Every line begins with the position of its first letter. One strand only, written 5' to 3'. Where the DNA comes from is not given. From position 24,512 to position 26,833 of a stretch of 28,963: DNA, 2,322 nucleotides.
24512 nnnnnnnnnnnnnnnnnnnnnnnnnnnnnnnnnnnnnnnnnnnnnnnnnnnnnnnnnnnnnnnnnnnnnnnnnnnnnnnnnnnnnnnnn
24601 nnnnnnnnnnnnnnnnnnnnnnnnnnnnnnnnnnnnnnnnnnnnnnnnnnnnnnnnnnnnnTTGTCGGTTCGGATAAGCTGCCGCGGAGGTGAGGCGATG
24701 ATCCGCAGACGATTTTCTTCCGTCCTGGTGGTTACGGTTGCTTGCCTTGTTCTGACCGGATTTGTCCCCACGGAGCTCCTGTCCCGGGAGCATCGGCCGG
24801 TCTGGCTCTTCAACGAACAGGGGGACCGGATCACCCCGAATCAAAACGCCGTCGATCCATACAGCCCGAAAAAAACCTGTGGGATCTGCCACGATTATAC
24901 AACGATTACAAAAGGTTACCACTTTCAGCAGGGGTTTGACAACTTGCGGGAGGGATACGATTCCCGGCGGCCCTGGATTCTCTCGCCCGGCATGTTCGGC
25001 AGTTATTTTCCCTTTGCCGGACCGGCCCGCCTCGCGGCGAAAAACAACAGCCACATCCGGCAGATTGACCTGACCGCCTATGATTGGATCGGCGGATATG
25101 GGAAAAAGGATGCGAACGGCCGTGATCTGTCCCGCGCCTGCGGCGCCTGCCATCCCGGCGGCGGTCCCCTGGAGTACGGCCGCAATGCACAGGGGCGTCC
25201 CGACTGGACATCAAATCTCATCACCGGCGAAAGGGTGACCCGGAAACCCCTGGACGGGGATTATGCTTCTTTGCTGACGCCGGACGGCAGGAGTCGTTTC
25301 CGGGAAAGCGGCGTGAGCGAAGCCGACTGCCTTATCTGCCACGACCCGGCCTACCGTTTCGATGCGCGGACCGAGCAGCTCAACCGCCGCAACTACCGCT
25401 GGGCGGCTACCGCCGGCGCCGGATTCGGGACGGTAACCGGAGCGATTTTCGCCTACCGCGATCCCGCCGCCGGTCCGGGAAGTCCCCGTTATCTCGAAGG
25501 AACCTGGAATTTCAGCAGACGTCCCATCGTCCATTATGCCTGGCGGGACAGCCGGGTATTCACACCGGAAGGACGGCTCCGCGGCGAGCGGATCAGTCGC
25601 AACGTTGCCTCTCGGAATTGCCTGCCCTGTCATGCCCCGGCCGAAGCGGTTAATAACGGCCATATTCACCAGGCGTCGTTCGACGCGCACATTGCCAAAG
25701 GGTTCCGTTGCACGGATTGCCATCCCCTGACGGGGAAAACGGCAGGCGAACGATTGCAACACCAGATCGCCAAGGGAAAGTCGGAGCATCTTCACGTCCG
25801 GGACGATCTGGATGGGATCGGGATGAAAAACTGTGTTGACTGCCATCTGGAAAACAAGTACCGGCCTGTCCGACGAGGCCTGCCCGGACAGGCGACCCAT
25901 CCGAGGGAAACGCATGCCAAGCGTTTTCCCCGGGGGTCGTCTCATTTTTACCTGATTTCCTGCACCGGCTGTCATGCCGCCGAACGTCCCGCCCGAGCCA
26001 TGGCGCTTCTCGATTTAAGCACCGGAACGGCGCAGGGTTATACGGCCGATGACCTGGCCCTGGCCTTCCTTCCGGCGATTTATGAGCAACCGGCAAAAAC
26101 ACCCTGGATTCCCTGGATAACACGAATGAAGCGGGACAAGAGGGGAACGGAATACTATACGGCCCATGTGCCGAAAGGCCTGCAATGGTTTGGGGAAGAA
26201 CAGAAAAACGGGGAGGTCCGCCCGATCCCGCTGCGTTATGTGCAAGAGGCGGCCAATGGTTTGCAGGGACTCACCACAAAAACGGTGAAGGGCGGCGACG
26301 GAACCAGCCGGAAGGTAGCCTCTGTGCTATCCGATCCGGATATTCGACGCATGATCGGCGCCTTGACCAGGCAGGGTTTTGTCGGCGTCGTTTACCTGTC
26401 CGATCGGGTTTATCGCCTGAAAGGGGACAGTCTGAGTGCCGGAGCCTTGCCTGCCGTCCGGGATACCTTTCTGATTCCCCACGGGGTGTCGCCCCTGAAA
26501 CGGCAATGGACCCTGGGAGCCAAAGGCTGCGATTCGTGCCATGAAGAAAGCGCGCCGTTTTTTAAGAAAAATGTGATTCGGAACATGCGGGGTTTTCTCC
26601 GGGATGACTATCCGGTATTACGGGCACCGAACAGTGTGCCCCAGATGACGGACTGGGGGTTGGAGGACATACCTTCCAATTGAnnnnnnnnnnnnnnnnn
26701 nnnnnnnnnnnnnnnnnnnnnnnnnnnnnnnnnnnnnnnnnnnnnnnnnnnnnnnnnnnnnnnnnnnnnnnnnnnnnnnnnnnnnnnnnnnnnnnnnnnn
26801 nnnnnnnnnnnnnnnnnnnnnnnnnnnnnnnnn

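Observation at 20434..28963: Candidate undescribed periplasmic respiratory module: CbcL-like quinol oxidoreductase + octaheme cytochrome + rhodanese lipoprotein + Tat flavoenzyme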

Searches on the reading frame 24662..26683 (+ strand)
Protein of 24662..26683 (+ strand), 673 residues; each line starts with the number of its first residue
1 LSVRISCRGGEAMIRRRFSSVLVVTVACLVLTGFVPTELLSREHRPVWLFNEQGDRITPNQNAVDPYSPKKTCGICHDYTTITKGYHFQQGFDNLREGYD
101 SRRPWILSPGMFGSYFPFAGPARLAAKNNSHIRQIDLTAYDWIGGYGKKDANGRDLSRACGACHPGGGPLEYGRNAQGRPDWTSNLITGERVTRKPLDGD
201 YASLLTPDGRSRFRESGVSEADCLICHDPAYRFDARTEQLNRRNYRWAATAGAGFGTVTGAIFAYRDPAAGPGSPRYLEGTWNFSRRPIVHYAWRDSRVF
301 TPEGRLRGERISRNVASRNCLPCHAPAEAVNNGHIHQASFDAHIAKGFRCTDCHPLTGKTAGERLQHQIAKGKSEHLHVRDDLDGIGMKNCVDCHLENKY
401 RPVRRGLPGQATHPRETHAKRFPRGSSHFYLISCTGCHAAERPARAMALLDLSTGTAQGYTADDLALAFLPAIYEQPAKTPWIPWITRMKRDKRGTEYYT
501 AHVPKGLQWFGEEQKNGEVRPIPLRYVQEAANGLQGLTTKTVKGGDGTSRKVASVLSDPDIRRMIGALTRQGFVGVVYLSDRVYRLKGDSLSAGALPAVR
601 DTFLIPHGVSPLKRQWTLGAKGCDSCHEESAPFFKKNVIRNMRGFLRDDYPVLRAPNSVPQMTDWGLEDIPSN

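Call 5: search_protein_families(library=pfam, proteins=[window:24662-26680:+], max_evalue=0.01)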
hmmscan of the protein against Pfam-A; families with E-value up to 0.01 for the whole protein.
window:24662-26680:+ (673 aa): 4 families
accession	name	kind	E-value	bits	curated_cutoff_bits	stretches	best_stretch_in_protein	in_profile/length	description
PF14522.11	Cytochrome_C7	-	7.6e-11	42.1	24.8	0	338-438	3-66/67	Cytochrome c7 and related cytochrome c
PF14537.11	Cytochrom_c3_2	-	2e-06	28.6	25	0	313-355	22-65/79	Cytochrome c3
PF22113.1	Mtrc-MtrF_II-IV_dom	-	6.6e-06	26.2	30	1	221-399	29-167/176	Outer membrane cytochrome MtrC/MtrF-like, domains II/IV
PF09699.15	Paired_CXXCH_1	-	7.9e-05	22.7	20.6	0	218-230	4-16/41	Doubled CXXCH motif (Paired_CXXCH_1)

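Call 6: search_protein_families(library=ncbifam, proteins=[window:24662-26680:+], max_evalue=0.01)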
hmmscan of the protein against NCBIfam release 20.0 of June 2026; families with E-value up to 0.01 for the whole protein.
window:24662-26680:+ (673 aa): 2 families
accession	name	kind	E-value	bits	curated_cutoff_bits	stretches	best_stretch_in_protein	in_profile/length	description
TIGR04314.1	methano7heme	equivalog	7.8e-05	21.7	250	0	215-251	102-139/494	methanogenesis multiheme c-type cytochrome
TIGR03507.1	decahem_SO1788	subfamily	0.00024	19.7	209.3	0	389-459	577-642/672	OmcA/MtrC family decaheme c-type cytochrome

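Call 7: find_encoding_contigs(protein=window:24662-26683:+, flank=10000, max_places=6)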
Protein window:24662-26683:+ (673 aa): no gene with exactly this product is on record in the collection.

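Call 9: find_encoding_contigs(protein=window:24698-26683:+, flank=10000, max_places=6)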
Protein window:24698-26683:+ (661 aa): no gene with exactly this product is on record in the collection.

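Call 10: find_related_loci(query=window:24698-26680:+, collection=genome_contigs, flank=10000)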
Query window:24698-26680:+ (661 aa) in genome_contigs; peptide patterns used: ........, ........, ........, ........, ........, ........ (x = any residue, [..] = any of these).
97 stretches matched a pattern; 61 encode a relative of the query (tblastn E <= 1e-3); 61 distinct loci.
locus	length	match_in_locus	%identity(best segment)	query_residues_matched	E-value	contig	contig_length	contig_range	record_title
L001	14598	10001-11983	95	1-661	0e+0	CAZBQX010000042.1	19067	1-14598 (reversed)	MAG TPA_asm: uncultured Syntrophales bacterium isolate binchicken_co20_406 genome assembly, contig: NODE_5617_length_190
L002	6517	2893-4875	89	1-661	0e+0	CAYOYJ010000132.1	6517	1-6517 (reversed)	MAG TPA_asm: uncultured Syntrophales bacterium isolate binchicken_co87_378 genome assembly, contig: NODE_16757_length_65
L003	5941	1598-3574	68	1-659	0e+0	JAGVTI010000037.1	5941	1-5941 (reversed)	MAG: Deltaproteobacteria bacterium isolate THP_Bin_25 THP_Bin_25_scaffold_7617, whole genome shotgun sequence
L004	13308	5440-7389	57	9-660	0e+0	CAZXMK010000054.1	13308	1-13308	MAG TPA_asm: uncultured Syntrophaceae bacterium isolate SRP278314_co2_182 genome assembly, contig: NODE_6264_length_1330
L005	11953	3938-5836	58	29-661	0e+0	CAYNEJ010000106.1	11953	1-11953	MAG TPA_asm: uncultured Syntrophaceae bacterium isolate SRP192927_co6_611 genome assembly, contig: NODE_13327_length_119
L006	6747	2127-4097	53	9-660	0e+0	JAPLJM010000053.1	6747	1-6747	MAG: Deltaproteobacteria bacterium isolate LacPavin_0920_SED1_MAG_53_19 LacPavin_0920_SED1_scaffold_1333680, whole genom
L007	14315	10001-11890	56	32-661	0e+0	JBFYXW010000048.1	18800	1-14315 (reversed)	MAG: Syntrophaceae bacterium isolate PPR_0392 k121_4543136, whole genome shotgun sequence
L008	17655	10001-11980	51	1-660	0e+0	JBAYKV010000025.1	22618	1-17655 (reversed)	MAG: Syntrophales bacterium isolate SO_2016_GW1_88 scaffold03980_OW334_2016, whole genome shotgun sequence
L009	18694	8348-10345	52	1-660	0e+0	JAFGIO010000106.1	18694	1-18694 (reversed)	MAG: Deltaproteobacteria bacterium isolate Zod_Metabat.215 k87_2720995, whole genome shotgun sequence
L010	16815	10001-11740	71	1-580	0e+0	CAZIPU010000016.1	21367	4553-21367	MAG TPA_asm: uncultured Syntrophales bacterium isolate binchicken_co20_416 genome assembly, contig: NODE_4912_length_213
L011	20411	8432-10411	52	5-660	0e+0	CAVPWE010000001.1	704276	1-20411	MAG: uncultured delta proteobacterium isolate MFD00032.bin.1.44 genome assembly, contig: contig_19265, whole genome shot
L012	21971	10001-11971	52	12-660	0e+0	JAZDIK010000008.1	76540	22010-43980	MAG: Pseudomonadota bacterium isolate MEGAHIT-group-0.394 k141_2162982, whole genome shotgun sequence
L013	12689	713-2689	51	5-660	0e+0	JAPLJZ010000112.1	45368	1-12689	MAG: Deltaproteobacteria bacterium isolate LacPavin_0419_WC70S_MAG_52_23 LacPavin_0419_WC70S_scaffold_256622, whole geno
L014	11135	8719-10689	52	9-660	0e+0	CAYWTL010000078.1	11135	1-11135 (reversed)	MAG TPA_asm: uncultured Syntrophaceae bacterium isolate SRP192927_co7_613 genome assembly, contig: NODE_11919_length_111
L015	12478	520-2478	52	11-660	0e+0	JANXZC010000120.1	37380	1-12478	MAG: Syntrophus sp. (in: bacteria) isolate GL140_4_metabat_222 GL140_4_k141_1790516, whole genome shotgun sequence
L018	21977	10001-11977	52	2-660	0e+0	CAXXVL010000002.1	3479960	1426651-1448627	MAG: Smithellaceae bacterium isolate ea3e3a57-e723-42e2-b213-d72c633126af genome assembly, contig: contig_2, whole genom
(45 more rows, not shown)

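Call 16: search_solved_structures(query=window:24698-26680:+, max_evalue=1, show_alignments=2)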
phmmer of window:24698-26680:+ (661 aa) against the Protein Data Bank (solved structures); distinct sequences matched with E-value up to 1: 1.
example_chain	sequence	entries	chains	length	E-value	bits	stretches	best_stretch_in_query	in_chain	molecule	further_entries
4rkm_A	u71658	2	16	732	0.29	12.6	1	325-391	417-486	MccA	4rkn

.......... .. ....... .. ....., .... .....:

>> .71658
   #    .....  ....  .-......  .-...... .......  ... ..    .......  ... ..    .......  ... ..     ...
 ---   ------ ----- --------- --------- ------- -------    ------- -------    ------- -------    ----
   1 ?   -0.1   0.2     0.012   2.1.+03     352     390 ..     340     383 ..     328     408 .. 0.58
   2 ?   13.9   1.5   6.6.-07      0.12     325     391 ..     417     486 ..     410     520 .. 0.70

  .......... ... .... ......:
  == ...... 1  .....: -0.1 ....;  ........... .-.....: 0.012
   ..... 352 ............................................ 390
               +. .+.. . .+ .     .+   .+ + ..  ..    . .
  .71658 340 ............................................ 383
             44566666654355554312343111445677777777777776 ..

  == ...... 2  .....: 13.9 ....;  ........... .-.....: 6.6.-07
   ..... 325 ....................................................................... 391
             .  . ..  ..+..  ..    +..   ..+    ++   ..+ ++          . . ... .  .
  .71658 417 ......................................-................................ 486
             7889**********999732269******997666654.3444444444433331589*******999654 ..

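Call 19: find_homologous_proteins(query=window:24698-26680:+, max_evalue=0.00001)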
Query window:24698-26680:+ (661 aa): 591 proteins with E <= 0.00001 among 8000 candidates; the best 120 are listed.
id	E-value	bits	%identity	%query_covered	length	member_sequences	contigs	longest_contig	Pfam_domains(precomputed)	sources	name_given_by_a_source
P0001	0.0e+0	1579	100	100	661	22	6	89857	PF14537.12,PF14522.12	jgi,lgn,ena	-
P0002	0.0e+0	1314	82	100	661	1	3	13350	PF14537.12,PF14522.12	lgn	-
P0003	0.0e+0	1236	77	100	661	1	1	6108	PF14537.12,PF14522.12,PF22113.2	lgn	-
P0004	0.0e+0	1194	73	100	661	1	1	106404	PF14537.12,PF14522.12,PF22113.2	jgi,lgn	jgi:hypothetical protein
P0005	0.0e+0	1129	71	100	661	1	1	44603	PF14537.12,PF14522.12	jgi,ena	-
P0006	0.0e+0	1129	71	100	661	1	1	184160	PF14537.12,PF14522.12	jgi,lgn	jgi:hypothetical protein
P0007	0.0e+0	1089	69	100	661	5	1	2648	PF14537.12,PF14522.12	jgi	-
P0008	0.0e+0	1080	68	100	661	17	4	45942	PF14537.12,PF14522.12,PF22113.2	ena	-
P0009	3.0e-258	877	56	99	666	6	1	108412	PF14537.12,PF13435.12,PF14522.12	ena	-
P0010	1.2e-254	865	58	96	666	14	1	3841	PF14537.12,PF13435.12,PF14522.12,PF22113.2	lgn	-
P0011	2.4e-250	851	57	95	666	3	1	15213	PF14537.12,PF14522.12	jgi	jgi:hypothetical protein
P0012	3.4e-250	850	54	99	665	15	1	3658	PF09699.16,PF14537.12,PF13435.12,PF14522.12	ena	-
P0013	4.7e-248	843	50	90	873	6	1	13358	PF09699.16,PF14522.12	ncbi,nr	ncbi:MAG: hypothetical protein A4E73_03442 [Syntrophaceae bacterium PtaU1.Bin231]|nr:MAG: hypothetic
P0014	3.8e-244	830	55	95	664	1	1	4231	PF14537.12,PF14522.12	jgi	jgi:hypothetical protein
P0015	2.2e-241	821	50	88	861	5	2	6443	PF14537.12,PF14522.12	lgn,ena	-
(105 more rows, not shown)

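Call 20: find_encoding_contigs(protein=P0001, flank=10000, max_places=4)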
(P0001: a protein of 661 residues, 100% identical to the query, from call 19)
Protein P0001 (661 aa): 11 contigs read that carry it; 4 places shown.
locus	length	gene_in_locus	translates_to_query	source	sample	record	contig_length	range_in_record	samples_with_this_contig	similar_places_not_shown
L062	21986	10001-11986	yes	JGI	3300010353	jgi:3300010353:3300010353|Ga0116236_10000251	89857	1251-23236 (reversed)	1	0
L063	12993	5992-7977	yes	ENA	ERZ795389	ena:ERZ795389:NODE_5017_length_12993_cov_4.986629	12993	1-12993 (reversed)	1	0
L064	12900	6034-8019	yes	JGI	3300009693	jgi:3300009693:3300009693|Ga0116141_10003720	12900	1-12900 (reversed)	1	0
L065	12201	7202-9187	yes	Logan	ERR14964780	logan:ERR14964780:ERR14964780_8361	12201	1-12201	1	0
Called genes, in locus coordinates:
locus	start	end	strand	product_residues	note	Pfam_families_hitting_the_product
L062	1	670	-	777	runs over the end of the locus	PF02518:HATPase_c, PF00204:DNA_gyraseB, PF01751:Toprim, PF00986:DNA_gyraseB_C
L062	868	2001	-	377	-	PF00712:DNA_pol3_beta, PF02767:DNA_pol3_beta_2, PF02768:DNA_pol3_beta_3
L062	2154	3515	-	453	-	PF11638:DnaA_N, PF01695:IstB_IS21 (weak), PF00308:Bac_DnaA, PF00004:AAA (faint), PF22688:Hda_lid (weak), PF08299:Bac_DnaA_C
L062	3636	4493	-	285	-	PF02195:ParB_N, PF17762:HTH_ParB, PF23552:ParB_C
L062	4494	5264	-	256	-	PF00142:Fer4_NifH (weak), PF01656:CbiA, PF02374:ArsA_ATPase (weak), PF06564:CBP_BcsQ, PF09140:MipZ, PF10609:ParA, PF13614:AAA_31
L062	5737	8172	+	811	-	-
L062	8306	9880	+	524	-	PF00070:Pyr_redox (faint), PF00890:FAD_binding_2, PF01266:DAO, PF03486:HI0933_like (faint), PF07992:Pyr_redox_2 (weak), PF12831:FAD_oxidored (weak), PF13450:NAD_binding_8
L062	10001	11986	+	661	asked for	PF14522:Cytochrome_C7 (faint), PF14537:Cytochrom_c3_2 (faint)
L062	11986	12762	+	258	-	PF00581:Rhodanese (weak)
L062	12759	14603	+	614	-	PF02085:Cytochrom_CIII (faint), PF22678:Cytochrom_c_NrfB-like (faint), PF09699:Paired_CXXCH_1 (faint), PF14537:Cytochrom_c3_2 (faint), PF14522:Cytochrome_C7 (weak), PF01292:Ni_hydr_CYTB (faint)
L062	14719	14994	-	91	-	-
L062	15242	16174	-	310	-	PF00768:Peptidase_S11, PF13354:Beta-lactamase2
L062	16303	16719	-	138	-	-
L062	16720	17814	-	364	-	PF03013:Pyr_excise, PF03848:TehB (weak), PF08241:Methyltransf_11, PF08242:Methyltransf_12 (weak), PF13649:Methyltransf_25, PF13847:Methyltransf_31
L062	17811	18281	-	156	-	PF10865:DUF2703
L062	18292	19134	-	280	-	PF01545:Cation_efflux, PF16916:ZT_dimer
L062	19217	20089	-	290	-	PF00582:Usp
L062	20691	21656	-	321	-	PF13191:AAA_16 (weak), PF13401:AAA_22 (weak), PF00004:AAA, PF07724:AAA_2 (weak), PF07726:AAA_3 (faint), PF07728:AAA_5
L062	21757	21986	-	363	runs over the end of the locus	PF01758:SBF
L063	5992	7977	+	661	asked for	PF14522:Cytochrome_C7 (faint), PF14537:Cytochrom_c3_2 (faint)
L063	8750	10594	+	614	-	PF02085:Cytochrom_CIII (faint), PF22678:Cytochrom_c_NrfB-like (faint), PF09699:Paired_CXXCH_1 (faint), PF14537:Cytochrom_c3_2 (faint), PF14522:Cytochrome_C7 (weak), PF01292:Ni_hydr_CYTB (faint)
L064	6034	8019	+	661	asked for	PF14522:Cytochrome_C7 (faint), PF14537:Cytochrom_c3_2 (faint)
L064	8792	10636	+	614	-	PF02085:Cytochrom_CIII (faint), PF22678:Cytochrom_c_NrfB-like (faint), PF09699:Paired_CXXCH_1 (faint), PF14537:Cytochrom_c3_2 (faint), PF14522:Cytochrome_C7 (weak), PF01292:Ni_hydr_CYTB (faint)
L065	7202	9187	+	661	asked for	PF14522:Cytochrome_C7 (faint), PF14537:Cytochrom_c3_2 (faint)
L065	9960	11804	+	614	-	PF02085:Cytochrom_CIII (faint), PF22678:Cytochrom_c_NrfB-like (faint), PF09699:Paired_CXXCH_1 (faint), PF14537:Cytochrom_c3_2 (faint), PF14522:Cytochrome_C7 (weak), PF01292:Ni_hydr_CYTB (faint)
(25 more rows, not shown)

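Call 39: predict_structure(alignment_id=A1)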
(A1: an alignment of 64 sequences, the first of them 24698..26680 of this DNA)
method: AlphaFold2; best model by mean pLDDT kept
length: 661 residues; sequences in the alignment: 64
mean_pLDDT: 62.8   pTM: 0.60
mean pLDDT of the five models: 62.8, 62.5, 60.0, 58.0, 56.8
residues with pLDDT >= 90: 73; 70-90: 206; 50-70: 161; < 50: 221
segments of 3 or more residues with pLDDT < 50: 1-3, 23-32, 50-162, 166-170, 172-179, 181-195, 197-211, 259-261, 301-311, 343-376
pLDDT, mean of each block of 10 residues (from residue 1): 56 80 46 53 56 39 37 34 32 32 45 35 36 41 41 34 49 47 39 43 41 56 56 59 69 63 62 66 76 63 44 64 67 66 47 40 38 47 71 79 75 73 66 85 86 83 81 74 70 85 76 81 91 90 94 93 90 90 68 56 67 79 87 93 90 74 63
secondary structure, 60 per line:
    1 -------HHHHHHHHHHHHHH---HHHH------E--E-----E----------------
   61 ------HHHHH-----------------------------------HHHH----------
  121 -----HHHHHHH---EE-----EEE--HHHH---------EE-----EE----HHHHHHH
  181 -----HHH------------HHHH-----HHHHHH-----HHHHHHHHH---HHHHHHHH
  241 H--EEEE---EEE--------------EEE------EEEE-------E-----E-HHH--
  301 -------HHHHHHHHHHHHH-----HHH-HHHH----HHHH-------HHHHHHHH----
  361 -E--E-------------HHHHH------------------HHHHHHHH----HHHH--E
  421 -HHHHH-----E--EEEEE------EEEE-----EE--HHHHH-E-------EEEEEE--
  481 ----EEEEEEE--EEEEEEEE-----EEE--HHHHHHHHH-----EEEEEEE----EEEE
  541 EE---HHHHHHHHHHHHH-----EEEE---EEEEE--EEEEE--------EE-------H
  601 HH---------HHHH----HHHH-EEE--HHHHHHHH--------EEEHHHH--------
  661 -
elements in order (helices of 4 or more, strands of 3 or more residues): H8-21 H25-28 H67-71 H107-110 H126-132 E143-145 H148-151 H174-180 H201-204 H210-215 H221-229 H233-241 E244-247 E251-253 E268-270 E277-280 H308-320 H330-333 H338-341 H349-356 H379-383 H402-409 H414-417 H422-426 E435-439 E446-449 H459-463 E473-478 E485-491 E494-501 E507-509 H512-520 E526-532 E537-542 H546-558 E564-567 E571-575 E578-582 H612-615 H620-623 E625-627 H630-637 E646-648 H649-652

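Call 42: search_solved_structures(query=A2, max_evalue=1)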
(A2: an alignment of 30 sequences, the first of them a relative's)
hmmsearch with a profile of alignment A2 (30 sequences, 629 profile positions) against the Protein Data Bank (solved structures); distinct sequences matched with E-value up to 1: 54.
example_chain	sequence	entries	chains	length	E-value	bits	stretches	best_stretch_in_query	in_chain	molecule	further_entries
28pb_A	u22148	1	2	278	1.4e-11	46.8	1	45-180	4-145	Cytochrome c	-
6r2q_C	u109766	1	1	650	1.6e-06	30.1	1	58-194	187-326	Decaheme c-type cytochrome, OmcA/MtrC family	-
6qyc_A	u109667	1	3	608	1.7e-06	30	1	58-194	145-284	Decaheme c-type cytochrome, OmcA/MtrC family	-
6r2q_A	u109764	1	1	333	2.4e-06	29.5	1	34-150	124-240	Cystathionine beta-synthase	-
3pmq_A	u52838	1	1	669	3.6e-06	28.9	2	65-189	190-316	Decaheme cytochrome c MtrF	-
2j7a_C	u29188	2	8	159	7.7e-06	27.8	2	23-74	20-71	CYTOCHROME C QUINOL DEHYDROGENASE NRFH | NAPC/NIRT CYTOCHROME C FAMILY PROTEIN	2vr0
6i5b_A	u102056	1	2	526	2.3e-05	26.3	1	136-285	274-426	Uncharacterized protein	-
8k9e_A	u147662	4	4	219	5.5e-05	25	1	27-151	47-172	Cytochrome c7-like domain-containing protein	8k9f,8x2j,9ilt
8qbz_A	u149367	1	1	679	0.00016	23.5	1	37-200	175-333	Extracellular iron oxide respiratory system surface decaheme cytochrome c component MtrC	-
7o7g_A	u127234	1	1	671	0.00029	22.6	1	37-200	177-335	Extracellular iron oxide respiratory system surface decaheme cytochrome c component MtrC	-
7qth_A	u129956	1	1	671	0.00029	22.6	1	37-200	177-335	Extracellular iron oxide respiratory system surface decaheme cytochrome c component MtrC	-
8qbq_A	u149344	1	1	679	0.0003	22.6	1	37-200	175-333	Extracellular iron oxide respiratory system surface decaheme cytochrome c component MtrC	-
4lm8_A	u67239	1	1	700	0.00039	22.2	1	37-200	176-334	Extracellular iron oxide respiratory system surface decaheme cytochrome c component MtrC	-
8qc9_A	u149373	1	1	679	0.00041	22.2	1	37-200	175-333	Extracellular iron oxide respiratory system surface decaheme cytochrome c component MtrC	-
2ozy_A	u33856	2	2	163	0.0008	21.2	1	40-100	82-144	Cytochrome c-type protein nrfB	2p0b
4rkm_A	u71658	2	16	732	0.32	12.6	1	40-74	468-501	MccA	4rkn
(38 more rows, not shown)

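Call 43: fold_search(model_id=the predicted structure, library=pdb)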
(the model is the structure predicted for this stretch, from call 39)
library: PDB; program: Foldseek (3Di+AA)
matches with E <= 10: 155; with E <= 0.001: 0
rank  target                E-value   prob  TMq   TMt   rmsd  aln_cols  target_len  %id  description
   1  1sp3                  5.3e-03  0.80  0.24  0.34  17.0       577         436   13  Crystal structure of octaheme cytochrome c from Shewanella oneidensis (released 2004-09-21)
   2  2gfa_B                1.2e-01  0.12  0.06  0.23  17.1       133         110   13  double tudor domain complex structure (released 2006-05-02)
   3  7qh6_D                8.3e-01  0.02  0.04  0.12  16.9       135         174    9  Cryo-EM structure of the human mtLSU assembly intermediate upon MRM2 depletion - class 1 (released 2022-03-02)
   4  1xtd                  9.8e-01  0.03  0.05  0.14  15.8       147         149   11  Structural Analysis of Leishmania mexicana eukaryotic initiation factor 5a (released 2004-10-26)
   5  7b5g_B                1.4e+00  0.03  0.05  0.16  16.7       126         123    6  Crystal structure of E.coli LexA in complex with nanobody NbSOS3(Nb14527) (released 2022-09-14)
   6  9nlo_B                1.5e+00  0.01  0.06  0.11  18.5       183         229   11  Escherichia coli Signal Peptidase I Delta 2-76 P84A in complex with lipopeptide inhibitor (released 2025-11-19)
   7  8tfp_B                1.7e+00  0.03  0.05  0.13  17.1       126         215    9  Fab from C10-S66K antibody in complex with carfentanil (released 2023-08-16)
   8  1x6o                  1.7e+00  0.02  0.07  0.18  19.2       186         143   10  Structural Analysis of Leishmania braziliensis eukaryotic initiation factor 5a (released 2004-08-24)
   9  8h5z_A                1.8e+00  0.03  0.06  0.07  16.5       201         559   11  Crystal structure of RadD/ATP analogue complex (released 2023-10-18)
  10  7cea_A                1.8e+00  0.02  0.04  0.13  17.2       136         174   12  Crystal structure of HUTS-4 Fv-clasp fragment (released 2021-06-23)
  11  8tfr_A                2.0e+00  0.02  0.05  0.13  17.1       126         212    9  Apo Fab from C10-S66K antibody (released 2023-08-16)
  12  9ggq_C                2.0e+00  0.02  0.05  0.07  19.9       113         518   12  E.coli gyrase holocomplex with cleaved chirally wrapped 217 bp DNA fragment and moxifloxacin (released 2024-09-11)
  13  1kn9_A                2.1e+00  0.01  0.04  0.08  20.0       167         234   12  CRYSTAL STRUCTURE OF A BACTERIAL SIGNAL PEPTIDASE APO-ENZYME, IMPLICATIONS FOR SIGNAL PEPTIDE BINDING AND THE SER-LYS  (released 2002-01-30)
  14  3ott_B                2.3e+00  0.01  0.06  0.06  18.3       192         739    8  Crystal Structure of the extracellular domain of the putative one component system BT4673 from B. thetaiotaomicron (released 2011-08-10)
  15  9a6e_A                2.3e+00  0.01  0.04  0.05  21.8       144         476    7  Integrative model of GATB-SUCD by crosslinking MS and deep learning (released 2024-09-18)
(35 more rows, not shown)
